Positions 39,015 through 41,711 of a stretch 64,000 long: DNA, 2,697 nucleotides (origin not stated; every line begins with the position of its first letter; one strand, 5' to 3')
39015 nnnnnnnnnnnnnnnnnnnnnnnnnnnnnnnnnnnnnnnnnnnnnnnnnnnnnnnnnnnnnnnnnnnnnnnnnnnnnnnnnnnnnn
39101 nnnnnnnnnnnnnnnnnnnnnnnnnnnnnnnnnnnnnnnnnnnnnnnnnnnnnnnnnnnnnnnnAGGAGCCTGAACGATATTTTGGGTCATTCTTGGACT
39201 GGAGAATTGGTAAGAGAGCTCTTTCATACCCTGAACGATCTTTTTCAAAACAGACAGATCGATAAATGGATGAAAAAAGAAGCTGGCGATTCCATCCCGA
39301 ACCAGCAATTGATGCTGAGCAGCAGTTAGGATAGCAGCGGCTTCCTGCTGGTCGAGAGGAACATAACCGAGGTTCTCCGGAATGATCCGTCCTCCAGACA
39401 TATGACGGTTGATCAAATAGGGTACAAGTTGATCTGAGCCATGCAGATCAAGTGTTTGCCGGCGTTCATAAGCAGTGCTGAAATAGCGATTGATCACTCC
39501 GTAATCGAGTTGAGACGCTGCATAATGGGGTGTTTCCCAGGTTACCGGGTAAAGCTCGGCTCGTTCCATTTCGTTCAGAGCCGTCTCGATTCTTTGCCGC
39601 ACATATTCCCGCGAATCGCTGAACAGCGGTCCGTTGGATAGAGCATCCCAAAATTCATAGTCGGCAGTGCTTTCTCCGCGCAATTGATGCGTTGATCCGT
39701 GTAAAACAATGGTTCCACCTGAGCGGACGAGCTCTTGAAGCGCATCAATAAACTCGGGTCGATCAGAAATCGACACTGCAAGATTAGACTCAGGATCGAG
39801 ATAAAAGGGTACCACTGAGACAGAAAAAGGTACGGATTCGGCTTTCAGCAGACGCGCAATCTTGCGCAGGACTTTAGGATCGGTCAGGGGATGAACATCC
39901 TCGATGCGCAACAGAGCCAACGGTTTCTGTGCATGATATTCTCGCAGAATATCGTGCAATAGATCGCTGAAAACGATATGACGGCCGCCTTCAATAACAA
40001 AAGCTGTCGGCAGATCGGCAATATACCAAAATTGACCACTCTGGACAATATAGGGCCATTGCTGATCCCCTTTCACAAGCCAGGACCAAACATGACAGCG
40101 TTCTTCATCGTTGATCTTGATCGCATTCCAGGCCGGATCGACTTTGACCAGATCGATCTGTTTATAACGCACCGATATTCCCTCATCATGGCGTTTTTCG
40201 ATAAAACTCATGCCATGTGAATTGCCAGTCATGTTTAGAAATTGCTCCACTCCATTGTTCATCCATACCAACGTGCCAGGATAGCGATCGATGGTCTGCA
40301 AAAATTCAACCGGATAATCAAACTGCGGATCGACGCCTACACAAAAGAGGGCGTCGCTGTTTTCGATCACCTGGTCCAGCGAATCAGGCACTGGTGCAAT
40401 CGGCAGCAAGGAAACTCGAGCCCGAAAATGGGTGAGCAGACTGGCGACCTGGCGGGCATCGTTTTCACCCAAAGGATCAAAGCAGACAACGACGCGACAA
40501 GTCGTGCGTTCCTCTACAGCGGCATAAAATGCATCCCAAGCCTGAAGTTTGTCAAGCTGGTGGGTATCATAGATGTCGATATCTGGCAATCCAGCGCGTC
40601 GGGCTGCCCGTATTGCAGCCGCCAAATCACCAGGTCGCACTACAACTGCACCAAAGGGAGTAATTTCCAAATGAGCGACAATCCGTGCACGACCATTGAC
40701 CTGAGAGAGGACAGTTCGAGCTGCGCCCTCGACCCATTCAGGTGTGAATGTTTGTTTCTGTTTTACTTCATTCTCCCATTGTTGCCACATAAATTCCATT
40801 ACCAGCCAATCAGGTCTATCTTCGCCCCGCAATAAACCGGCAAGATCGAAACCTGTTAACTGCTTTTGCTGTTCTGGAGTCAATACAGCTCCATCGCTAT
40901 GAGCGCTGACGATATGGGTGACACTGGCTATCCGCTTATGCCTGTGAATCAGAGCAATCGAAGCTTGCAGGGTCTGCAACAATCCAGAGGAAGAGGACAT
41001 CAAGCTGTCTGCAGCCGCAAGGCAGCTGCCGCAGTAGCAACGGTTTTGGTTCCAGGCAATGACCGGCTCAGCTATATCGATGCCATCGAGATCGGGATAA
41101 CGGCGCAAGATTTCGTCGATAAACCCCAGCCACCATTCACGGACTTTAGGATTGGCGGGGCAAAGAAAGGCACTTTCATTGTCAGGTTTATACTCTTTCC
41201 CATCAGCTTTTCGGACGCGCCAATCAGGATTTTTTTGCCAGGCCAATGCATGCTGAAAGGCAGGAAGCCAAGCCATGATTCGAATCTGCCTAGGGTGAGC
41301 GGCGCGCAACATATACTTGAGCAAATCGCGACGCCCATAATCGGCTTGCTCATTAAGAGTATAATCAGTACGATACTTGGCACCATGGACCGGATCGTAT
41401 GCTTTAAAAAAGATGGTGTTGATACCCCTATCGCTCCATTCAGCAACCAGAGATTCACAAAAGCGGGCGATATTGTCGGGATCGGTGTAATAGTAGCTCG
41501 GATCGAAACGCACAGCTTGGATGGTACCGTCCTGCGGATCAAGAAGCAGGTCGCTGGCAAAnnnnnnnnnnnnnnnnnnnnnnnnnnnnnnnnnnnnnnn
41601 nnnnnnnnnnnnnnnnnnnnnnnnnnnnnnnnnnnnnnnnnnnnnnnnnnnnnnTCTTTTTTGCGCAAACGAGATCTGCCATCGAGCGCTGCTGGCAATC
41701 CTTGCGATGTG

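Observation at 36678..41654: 1658-aa multidomain protein: GHL10-like / DUF2334-like / GHL10-like with a C-terminal TM anchor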

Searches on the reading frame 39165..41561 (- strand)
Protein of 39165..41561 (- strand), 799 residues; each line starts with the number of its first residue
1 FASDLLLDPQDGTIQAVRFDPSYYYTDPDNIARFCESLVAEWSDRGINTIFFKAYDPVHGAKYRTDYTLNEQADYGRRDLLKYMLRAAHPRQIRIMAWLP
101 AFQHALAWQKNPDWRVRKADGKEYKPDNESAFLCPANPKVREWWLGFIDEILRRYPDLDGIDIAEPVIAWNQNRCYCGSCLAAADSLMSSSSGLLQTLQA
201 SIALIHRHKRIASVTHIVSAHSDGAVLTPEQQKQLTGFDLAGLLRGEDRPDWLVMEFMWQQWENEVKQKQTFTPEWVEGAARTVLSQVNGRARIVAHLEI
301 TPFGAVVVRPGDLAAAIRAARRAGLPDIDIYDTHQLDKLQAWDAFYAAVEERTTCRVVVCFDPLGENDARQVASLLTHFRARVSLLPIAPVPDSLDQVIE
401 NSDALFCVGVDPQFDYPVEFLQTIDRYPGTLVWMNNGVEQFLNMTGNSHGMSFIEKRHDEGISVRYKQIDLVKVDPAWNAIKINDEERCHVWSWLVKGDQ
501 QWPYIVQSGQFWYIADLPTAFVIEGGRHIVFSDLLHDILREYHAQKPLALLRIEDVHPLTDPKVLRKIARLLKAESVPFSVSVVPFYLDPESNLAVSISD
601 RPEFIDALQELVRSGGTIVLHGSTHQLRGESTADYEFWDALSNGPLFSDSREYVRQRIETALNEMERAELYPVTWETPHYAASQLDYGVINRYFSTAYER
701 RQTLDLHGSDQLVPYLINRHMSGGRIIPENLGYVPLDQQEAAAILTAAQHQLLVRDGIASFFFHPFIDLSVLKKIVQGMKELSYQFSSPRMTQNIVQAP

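Call 42: predict_structure(alignment_id=A2)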
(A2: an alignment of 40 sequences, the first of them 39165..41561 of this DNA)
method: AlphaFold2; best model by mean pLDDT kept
length: 799 residues; sequences in the alignment: 40
mean_pLDDT: 88.1   pTM: 0.85
mean pLDDT of the five models: 88.1, 87.8, 87.0, 86.0, 85.7
residues with pLDDT >= 90: 501; 70-90: 232; 50-70: 37; < 50: 29
segments of 3 or more residues with pLDDT < 50: 629-635, 637-647, 703-709
pLDDT, mean of each block of 10 residues (from residue 1): 72 92 74 92 93 93 93 91 96 95 94 91 86 93 97 97 89 81 74 94 97 95 93 91 90 95 89 94 89 92 84 94 91 90 88 88 89 91 90 82 94 92 90 96 90 94 94 92 91 95 94 92 88 93 90 91 97 96 84 83 96 94 61 46 47 84 93 77 68 86 46 85 84 87 95 93 92 97 93 85
secondary structure, 60 per line:
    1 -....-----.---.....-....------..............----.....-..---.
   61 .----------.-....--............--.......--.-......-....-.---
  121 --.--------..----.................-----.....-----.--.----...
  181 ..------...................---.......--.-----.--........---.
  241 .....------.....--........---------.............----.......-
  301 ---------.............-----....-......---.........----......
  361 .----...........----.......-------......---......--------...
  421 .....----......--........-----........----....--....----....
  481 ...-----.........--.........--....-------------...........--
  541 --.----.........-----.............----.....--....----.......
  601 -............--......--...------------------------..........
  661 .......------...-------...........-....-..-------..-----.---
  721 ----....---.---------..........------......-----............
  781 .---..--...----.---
elements in order (helices of 4 or more, strands of 3 or more residues): H2-5 E15-19 H21-24 H31-44 E49-53 H74-77 H80-91 E94-100 H105-110 H138-154 E160-164 H178-182 H189-207 E211-217 H229-236 H240-245 E252-256 H259-266 H276-288 E293-299 H310-322 E328-331 H333-338 H342-350 E355-361 H366-376 E381-387 H395-400 E404-409 H418-425 E430-435 H438-445 E451-458 E463-466 E469-472 E477-483 E489-497 E500-508 E511-514 H528-538 E548-556 H562-574 E579-583 E586-589 E594-597 H602-613 E616-621 E624-626 H651-667 E674-676 H684-693 E696-699 E725-728 H742-751 E758-763 H769-781

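Call 47: fold_search(model_id=the predicted structure, library=pdb)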
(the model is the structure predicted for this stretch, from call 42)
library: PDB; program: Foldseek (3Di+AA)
matches with E <= 10: 1566; with E <= 0.001: 335
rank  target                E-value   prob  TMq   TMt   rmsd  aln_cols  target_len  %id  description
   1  6y2k                  1.2e-16  1.00  0.31  0.37  17.0       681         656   10  Crystal structure of beta-galactosidase from the psychrophilic Marinomonas ef1 (released 2020-05-20)
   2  9cgy                  2.2e-16  1.00  0.33  0.33  20.2       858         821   10  Structure of the Pel modification enzyme PelA from Pseudomonas thermotolerans (released 2025-05-14)
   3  6tvk                  2.1e-15  1.00  0.30  0.36  17.6       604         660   14  Alpha-L-fucosidase isoenzyme 2 from Paenibacillus thiaminolyticus (released 2021-07-21)
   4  4oif_B                2.9e-15  1.00  0.30  0.35  16.9       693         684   13  3D structure of Gan42B, a GH42 beta-galactosidase from G. (released 2015-02-04)
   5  5dfa_B                4.3e-15  1.00  0.31  0.36  16.8       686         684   12  3D structure of the E323A catalytic mutant of Gan42B, a GH42 beta-galactosidase from G. stearothermophilus (released 2015-12-09)
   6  5dfa_A                5.7e-15  1.00  0.31  0.35  16.9       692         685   11  3D structure of the E323A catalytic mutant of Gan42B, a GH42 beta-galactosidase from G. stearothermophilus (released 2015-12-09)
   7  5xb7_F                6.7e-15  1.00  0.29  0.33  18.1       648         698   10  GH42 alpha-L-arabinopyranosidase from Bifidobacterium animalis subsp. lactis Bl-04 (released 2017-11-01)
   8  5xb7_A                1.1e-14  1.00  0.30  0.34  18.0       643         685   10  GH42 alpha-L-arabinopyranosidase from Bifidobacterium animalis subsp. lactis Bl-04 (released 2017-11-01)
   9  5xb7_C                1.1e-14  1.00  0.29  0.34  18.1       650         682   10  GH42 alpha-L-arabinopyranosidase from Bifidobacterium animalis subsp. lactis Bl-04 (released 2017-11-01)
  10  1kwg                  1.8e-14  1.00  0.31  0.38  16.1       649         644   10  Crystal structure of Thermus thermophilus A4 beta-galactosidase (released 2002-09-18)
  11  5xb7_B                2.3e-14  1.00  0.31  0.35  17.8       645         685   10  GH42 alpha-L-arabinopyranosidase from Bifidobacterium animalis subsp. lactis Bl-04 (released 2017-11-01)
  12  5xb7_D                4.1e-14  1.00  0.29  0.33  18.2       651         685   10  GH42 alpha-L-arabinopyranosidase from Bifidobacterium animalis subsp. lactis Bl-04 (released 2017-11-01)
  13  4ucf_B                4.8e-14  1.00  0.31  0.36  17.6       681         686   12  Crystal structure of Bifidobacterium bifidum beta-galactosidase in complex with alpha-galactose (released 2016-01-20)
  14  7bob_C                9.5e-14  1.00  0.27  0.36  17.5       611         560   11  Exo-beta-1,4-mannosidase Op5Man5 from Opitutaceae bacterium strain TAV5 (released 2021-07-14)
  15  8ibs_A                1.1e-13  1.00  0.31  0.36  17.6       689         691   12  Crystal structure of GH42 beta-galactosidase BiBga42A from Bifidobacterium longum subspecies infantis E160A/E318A muta (released 2023-06-07)
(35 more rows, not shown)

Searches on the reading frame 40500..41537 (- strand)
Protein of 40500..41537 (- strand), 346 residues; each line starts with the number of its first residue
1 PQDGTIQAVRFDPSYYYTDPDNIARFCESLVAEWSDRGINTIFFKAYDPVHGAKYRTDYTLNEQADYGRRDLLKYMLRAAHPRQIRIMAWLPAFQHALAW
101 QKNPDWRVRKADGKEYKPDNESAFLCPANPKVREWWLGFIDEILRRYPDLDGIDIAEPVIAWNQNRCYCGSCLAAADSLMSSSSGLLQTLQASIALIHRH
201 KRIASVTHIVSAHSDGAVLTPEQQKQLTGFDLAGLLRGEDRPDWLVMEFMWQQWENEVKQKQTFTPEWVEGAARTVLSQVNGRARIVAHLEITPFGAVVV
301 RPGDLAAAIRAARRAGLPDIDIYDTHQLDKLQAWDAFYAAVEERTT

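Call 71: search_protein_representatives(protein=window:40500-41537:-)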
Query: 346 residues. Proteins with E-value up to 0.001 (for the whole library): 245; up to 1e-10: 110; up to 1e-30: 54. The best 150 are listed.
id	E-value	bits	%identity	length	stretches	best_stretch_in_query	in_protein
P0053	5.6e-96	337.9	42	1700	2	5-339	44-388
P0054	3.0e-85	302.7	40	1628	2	8-338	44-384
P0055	3.1e-85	302.6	42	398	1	5-337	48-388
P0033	4.2e-85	302.2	38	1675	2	6-339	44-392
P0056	5.2e-85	301.9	45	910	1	1-339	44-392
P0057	7.2e-84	298.1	41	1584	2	7-336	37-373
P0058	1.5e-82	293.8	40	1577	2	8-341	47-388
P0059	2.1e-82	293.3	38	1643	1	6-338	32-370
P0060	2.8e-82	292.9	37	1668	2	6-340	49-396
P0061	6.1e-82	291.8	43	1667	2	1-337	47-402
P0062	9.9e-80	284.5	40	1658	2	7-337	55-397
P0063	1.4e-79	284.0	42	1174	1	8-337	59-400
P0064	2.7e-79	283.1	41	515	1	6-341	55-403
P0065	3.5e-79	282.7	42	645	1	7-337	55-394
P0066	2.8e-75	269.8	41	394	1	4-336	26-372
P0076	2.0e-64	234.2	36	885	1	5-344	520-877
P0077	4.5e-63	229.7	38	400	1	4-338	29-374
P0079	4.0e-60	220.0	36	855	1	6-340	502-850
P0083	7.9e-53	196.0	34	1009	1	6-338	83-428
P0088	3.2e-44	167.7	31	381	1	9-333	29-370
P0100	1.9e-35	138.9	31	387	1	5-329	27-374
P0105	7.3e-31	123.8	29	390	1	8-329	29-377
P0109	1.3e-28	116.3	34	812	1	1-328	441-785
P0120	2.5e-23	99.0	32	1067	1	7-328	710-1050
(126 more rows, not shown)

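Call 73: search_protein_families(library=pfam, proteins=[P0066, P0077, P0088, P0100, P0105, P0076, P0079, P0109, P0120, P0083], max_evalue=0.001)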
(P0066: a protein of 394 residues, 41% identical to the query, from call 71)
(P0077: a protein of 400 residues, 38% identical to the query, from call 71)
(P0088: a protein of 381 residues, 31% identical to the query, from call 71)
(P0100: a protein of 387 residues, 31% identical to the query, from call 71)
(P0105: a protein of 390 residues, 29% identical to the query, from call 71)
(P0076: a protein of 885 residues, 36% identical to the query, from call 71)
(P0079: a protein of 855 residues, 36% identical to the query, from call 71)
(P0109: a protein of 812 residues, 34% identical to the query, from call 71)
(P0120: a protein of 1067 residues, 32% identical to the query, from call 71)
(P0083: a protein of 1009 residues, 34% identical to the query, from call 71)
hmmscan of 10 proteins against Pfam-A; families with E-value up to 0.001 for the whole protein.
P0066 (394 aa): 2 families
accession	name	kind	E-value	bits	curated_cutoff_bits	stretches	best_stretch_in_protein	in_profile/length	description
PF02638.21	GHL10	-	9.2e-10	38.5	27.9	1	63-230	33-212/311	Glycosyl hydrolase-like 10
PF14871.12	GHL6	-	2.5e-06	28.2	35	1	58-177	9-128/132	Hypothetical glycosyl hydrolase 6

P0077 (400 aa): 1 family
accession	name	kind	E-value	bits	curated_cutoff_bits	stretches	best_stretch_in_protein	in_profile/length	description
PF02638.21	GHL10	-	1.1e-08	35.1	27.9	1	60-239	29-220/311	Glycosyl hydrolase-like 10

P0088 (381 aa): 1 family
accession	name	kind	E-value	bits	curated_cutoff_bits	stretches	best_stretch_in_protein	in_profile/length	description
PF14871.12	GHL6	-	3.5e-05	24.5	35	1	54-135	3-81/132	Hypothetical glycosyl hydrolase 6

P0100 (387 aa): 1 family
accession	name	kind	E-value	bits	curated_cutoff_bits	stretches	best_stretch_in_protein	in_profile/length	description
PF14871.12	GHL6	-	6.5e-06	26.8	35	1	54-141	3-87/132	Hypothetical glycosyl hydrolase 6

P0105 (390 aa): 0 families

P0076 (885 aa): 2 families
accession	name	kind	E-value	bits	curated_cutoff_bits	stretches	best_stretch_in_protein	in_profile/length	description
PF14871.12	GHL6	-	1.6e-10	41.7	35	1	550-670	10-128/132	Hypothetical glycosyl hydrolase 6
PF02638.21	GHL10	-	1.8e-06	27.8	27.9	1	554-727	33-216/311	Glycosyl hydrolase-like 10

P0079 (855 aa): 2 families
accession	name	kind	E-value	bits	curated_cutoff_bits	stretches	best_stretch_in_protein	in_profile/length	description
PF14871.12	GHL6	-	4.6e-12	46.7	35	1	524-651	3-128/132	Hypothetical glycosyl hydrolase 6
PF02638.21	GHL10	-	9.7e-09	35.2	27.9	1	531-707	30-218/311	Glycosyl hydrolase-like 10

P0109 (812 aa): 0 families

P0120 (1067 aa): 4 families
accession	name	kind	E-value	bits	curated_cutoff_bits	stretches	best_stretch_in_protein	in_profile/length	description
PF13385.13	Laminin_G_3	-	8.1e-27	94.7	27.6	1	402-547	1-150/151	Concanavalin A-like lectin/glucanases superfamily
PF14871.12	GHL6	-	9.6e-09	36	35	1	732-860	3-128/132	Hypothetical glycosyl hydrolase 6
PF18884.5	TSP3_bac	-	3.7e-05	23.9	25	0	578-597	1-19/22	Bacterial TSP3 repeat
PF02638.21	GHL10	-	0.0006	19.4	27.9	1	743-908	33-206/311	Glycosyl hydrolase-like 10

P0083 (1009 aa): 2 families
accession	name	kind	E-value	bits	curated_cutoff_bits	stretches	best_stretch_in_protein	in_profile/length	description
PF10096.14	DUF2334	-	4.9e-43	147.5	26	1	639-867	1-199/203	Uncharacterized protein conserved in bacteria (DUF2334)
PF14871.12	GHL6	-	1.4e-05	25.8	35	1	106-191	4-87/132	Hypothetical glycosyl hydrolase 6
